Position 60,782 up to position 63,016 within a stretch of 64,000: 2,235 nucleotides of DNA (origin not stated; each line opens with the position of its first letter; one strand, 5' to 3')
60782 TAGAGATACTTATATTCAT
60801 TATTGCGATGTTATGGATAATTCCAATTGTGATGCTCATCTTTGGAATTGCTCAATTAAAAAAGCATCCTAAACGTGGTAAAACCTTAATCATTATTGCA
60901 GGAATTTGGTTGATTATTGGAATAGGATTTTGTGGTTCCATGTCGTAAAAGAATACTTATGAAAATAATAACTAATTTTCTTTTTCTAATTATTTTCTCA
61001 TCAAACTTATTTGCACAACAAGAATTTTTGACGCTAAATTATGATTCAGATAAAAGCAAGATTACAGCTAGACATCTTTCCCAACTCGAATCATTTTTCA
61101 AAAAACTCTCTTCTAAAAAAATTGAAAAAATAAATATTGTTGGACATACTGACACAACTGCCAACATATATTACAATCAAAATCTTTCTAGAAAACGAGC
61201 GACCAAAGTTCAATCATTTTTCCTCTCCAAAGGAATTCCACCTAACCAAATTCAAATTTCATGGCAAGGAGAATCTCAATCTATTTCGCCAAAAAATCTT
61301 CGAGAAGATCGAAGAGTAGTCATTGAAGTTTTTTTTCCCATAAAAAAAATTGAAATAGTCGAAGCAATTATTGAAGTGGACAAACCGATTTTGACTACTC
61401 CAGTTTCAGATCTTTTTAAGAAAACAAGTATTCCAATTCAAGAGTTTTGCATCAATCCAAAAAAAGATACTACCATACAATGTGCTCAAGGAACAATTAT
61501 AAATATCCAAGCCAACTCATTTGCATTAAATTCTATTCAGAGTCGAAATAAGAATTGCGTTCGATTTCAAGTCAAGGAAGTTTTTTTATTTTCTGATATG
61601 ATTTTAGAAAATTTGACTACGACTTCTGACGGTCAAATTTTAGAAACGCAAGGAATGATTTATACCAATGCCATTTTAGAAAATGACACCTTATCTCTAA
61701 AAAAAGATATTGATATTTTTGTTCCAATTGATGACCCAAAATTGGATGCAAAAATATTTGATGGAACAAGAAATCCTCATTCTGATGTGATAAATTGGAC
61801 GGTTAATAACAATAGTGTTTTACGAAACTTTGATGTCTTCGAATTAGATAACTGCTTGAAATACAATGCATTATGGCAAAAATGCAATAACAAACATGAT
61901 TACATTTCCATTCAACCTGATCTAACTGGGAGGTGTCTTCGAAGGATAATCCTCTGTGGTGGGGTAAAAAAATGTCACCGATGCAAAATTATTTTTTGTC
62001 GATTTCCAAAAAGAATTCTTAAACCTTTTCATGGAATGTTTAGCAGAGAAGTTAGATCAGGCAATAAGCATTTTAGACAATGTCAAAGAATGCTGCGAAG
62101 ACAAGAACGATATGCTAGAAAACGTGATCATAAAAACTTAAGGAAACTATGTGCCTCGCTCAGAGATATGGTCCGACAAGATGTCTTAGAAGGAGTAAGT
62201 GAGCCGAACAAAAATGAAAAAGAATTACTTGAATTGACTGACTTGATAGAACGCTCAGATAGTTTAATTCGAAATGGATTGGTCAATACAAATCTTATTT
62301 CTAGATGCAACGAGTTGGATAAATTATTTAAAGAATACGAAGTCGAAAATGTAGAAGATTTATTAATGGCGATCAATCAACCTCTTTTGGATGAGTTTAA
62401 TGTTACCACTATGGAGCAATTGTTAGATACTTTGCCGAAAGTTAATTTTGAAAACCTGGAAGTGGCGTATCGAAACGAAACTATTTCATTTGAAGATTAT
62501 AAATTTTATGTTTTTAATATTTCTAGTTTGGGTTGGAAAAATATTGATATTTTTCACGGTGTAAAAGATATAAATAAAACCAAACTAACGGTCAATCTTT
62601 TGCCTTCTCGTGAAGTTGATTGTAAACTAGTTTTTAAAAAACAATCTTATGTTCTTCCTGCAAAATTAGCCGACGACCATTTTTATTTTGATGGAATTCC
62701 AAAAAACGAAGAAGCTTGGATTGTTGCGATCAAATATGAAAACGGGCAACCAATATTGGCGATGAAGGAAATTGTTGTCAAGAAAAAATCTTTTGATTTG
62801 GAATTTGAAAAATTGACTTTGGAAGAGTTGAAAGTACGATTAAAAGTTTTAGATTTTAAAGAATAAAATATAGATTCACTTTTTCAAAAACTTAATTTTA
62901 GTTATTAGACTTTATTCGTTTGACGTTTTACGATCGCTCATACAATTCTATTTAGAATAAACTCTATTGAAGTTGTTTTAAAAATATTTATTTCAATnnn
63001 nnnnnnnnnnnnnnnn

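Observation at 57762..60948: Lgt-family paralog, COG1964 (MJ0619/Tes-like) radical SAM enzyme and two mini membrane proteins with a conserved C-terminal Cys tail form a candidate membrane-lipid or lipoprotein modification system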

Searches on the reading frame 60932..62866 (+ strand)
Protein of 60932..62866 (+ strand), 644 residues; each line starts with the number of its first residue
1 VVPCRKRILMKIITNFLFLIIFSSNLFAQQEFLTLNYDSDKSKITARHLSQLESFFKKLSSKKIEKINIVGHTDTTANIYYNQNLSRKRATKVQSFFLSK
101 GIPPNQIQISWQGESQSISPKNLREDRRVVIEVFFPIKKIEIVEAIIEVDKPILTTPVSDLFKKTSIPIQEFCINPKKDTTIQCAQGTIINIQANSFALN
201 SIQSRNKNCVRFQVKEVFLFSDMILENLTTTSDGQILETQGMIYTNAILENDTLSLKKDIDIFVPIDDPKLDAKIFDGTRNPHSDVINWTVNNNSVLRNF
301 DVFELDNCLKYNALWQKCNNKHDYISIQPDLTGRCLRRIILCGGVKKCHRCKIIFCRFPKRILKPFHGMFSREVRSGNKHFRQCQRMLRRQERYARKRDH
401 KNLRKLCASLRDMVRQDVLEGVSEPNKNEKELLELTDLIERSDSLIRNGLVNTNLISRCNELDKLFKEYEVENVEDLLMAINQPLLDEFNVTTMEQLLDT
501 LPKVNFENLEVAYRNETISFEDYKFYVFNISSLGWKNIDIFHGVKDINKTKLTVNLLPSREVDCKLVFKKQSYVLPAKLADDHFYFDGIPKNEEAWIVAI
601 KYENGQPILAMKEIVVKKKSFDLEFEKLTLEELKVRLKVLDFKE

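Call 3: search_protein_families(library=pfam, proteins=[window:60932-62866:+], max_evalue=0.01)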
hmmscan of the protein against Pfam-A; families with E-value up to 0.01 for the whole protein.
window:60932-62866:+ (644 aa): 1 family
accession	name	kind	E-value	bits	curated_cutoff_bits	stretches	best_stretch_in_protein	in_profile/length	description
PF00691.25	OmpA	-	3.4e-17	63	27.2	1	37-128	2-95/98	OmpA family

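Call 4: search_protein_families(library=ncbifam, proteins=[window:60932-62866:+], max_evalue=0.01)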
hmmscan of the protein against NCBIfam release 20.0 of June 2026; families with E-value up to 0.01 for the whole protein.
window:60932-62866:+ (644 aa): 24 families
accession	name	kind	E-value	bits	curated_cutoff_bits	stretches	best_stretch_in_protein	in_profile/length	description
NF053611.1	YiaD_Gzip_OmpA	equivalog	1.8e-18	67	175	1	36-130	105-203/206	YiaD family glycine zipper/OmpA-like lipoprotein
NF053612.1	anchor_PA1041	equivalog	3.7e-17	63.1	250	1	34-127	132-225/236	PA1041 family peptidoglycan-binding anchor lipoprotein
NF053585.1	OMP_LP_YfiB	equivalog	8.6e-15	55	128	1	37-131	60-158/163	outer membrane lipoprotein YfiB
NF045787.1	OmpABordt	equivalog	1.6e-14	54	200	1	37-133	89-189/194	outer membrane protein OmpA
NF047726.1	AutTranAdhPGAsTpgA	equivalog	3.9e-12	45.9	350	1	29-142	152-266/268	trimeric autotransporter adhesin/peptidogylcan-associated protein TpgA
NF008071.1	PRK10808.1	equivalog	1.4e-11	44.3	277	1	40-142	238-344/358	porin OmpA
TIGR03789.1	pdsO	hypoth_equivalog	2.6e-10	40.4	152.2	1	36-131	142-241/243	sortase-associated OmpA-like protein PdsO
TIGR02802.1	Pal_lipo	equivalog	4.3e-09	36.4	125.35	1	36-119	3-86/104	peptidoglycan-associated lipoprotein Pal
NF047620.1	FlgprotMotYVib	equivalog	4.7e-09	36.3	400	1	29-132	157-265/271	flagellar protein MotY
NF053607.1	CHU_0125_OmpA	equivalog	1.2e-08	34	620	1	36-119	534-617/639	CHU_0125 family OmpA-like outer membrane integrity protein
NF033763.1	exchanger_TraB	exception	1.9e-08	32.7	700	1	35-127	394-491/522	outer membrane exchange protein TraB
TIGR03350.1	type_VI_ompA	equivalog_domain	2.1e-08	34.2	139.8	1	39-131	36-135/137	type VI secretion system protein TssL, long form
NF052230.1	T9SS_PorE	exception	2.2e-07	29.6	600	1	36-122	518-601/648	PorE family type IX secretion system protein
NF006285.1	PRK08457.1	equivalog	2.3e-07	30.8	250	1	49-142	142-239/253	flagellar motor protein MotB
NF053613.1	OMP_toxin_LptF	equivalog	3.6e-07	30.1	400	1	37-119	145-227/256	lipotoxin F family OmpA-related lipoprotein LptF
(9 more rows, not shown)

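Call 64: search_protein_families(library=padloc, proteins=[window:60959-62866:+], max_evalue=0.01)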
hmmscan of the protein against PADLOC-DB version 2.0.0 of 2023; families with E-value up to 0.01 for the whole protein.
window:60959-62866:+ (635 aa): 2 families
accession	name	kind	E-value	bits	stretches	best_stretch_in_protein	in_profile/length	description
PDLC00609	ZorB1|ZorB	-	1.9e-08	32.1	1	50-137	128-225/232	MotB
PDLC00612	ZorB1|ZorB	-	0.00062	17.4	1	52-84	181-213/293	MotB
